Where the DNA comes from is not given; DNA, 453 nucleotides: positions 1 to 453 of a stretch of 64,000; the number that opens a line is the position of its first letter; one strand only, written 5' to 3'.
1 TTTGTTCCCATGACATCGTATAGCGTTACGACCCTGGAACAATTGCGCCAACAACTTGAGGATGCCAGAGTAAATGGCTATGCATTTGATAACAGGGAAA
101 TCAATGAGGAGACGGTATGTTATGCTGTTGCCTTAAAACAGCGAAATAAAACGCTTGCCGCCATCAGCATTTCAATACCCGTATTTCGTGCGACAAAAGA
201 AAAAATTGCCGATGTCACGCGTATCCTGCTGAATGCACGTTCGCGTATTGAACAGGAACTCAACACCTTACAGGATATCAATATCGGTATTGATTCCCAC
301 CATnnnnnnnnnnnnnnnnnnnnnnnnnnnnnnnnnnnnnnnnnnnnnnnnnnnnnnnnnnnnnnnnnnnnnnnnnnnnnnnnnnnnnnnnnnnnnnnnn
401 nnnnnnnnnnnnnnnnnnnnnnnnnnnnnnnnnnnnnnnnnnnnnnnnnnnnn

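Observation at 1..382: IclR-type regulator fragment where K-12 has yjfI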

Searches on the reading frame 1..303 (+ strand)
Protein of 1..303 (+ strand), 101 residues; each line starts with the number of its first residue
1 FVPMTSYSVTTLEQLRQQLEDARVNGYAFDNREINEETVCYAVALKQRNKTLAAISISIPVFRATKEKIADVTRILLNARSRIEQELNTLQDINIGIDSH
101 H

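Call 6: search_protein_families(library=pfam, proteins=[window:1-303:+], max_evalue=0.01)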
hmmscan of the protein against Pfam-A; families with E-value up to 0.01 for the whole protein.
window:1-303:+ (101 aa): 1 family
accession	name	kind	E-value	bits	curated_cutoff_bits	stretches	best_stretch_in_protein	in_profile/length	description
PF01614.24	IclR_C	-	1.6e-14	54.3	24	1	3-83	91-172/174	Bacterial transcriptional regulator IclR C-terminal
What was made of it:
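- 1..306 (+): 3' part of the IclR-family regulator gene: codons 159-259 plus the TAA stop at 304-306. It encodes the C-terminal half of the effector-binding (IclR_C) domain. Pfam IclR_C at E 1.6e-14 (call 6).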

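Call 7: search_protein_families(library=ncbifam, proteins=[window:1-303:+], max_evalue=0.01)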
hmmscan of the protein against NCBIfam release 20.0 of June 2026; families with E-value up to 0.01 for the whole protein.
window:1-303:+ (101 aa): 5 families
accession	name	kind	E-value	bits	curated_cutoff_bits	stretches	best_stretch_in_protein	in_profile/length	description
NF045644.1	TransRegBhcR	equivalog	2.8e-11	43.2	350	1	4-87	181-265/267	HTH-type transcriptional regulator BhcR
NF011671.1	PRK15090.1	equivalog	1.1e-09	38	275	1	1-87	166-253/256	DNA-binding transcriptional regulator KdgR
NF008601.2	PRK11569.1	equivalog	1.5e-09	37.4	380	1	5-87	189-272/276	glyoxylate bypass operon transcriptional repressor IclR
TIGR02431.1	pcaR_pcaU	subfamily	2.6e-07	30.2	284.75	1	3-87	162-248/248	beta-ketoadipate pathway transcriptional regulators, PcaR/PcaU/PobR family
NF007548.0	PRK10163.1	equivalog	2.4e-05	23.6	406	1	6-74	183-252/271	HTH-type transcriptional repressor AllR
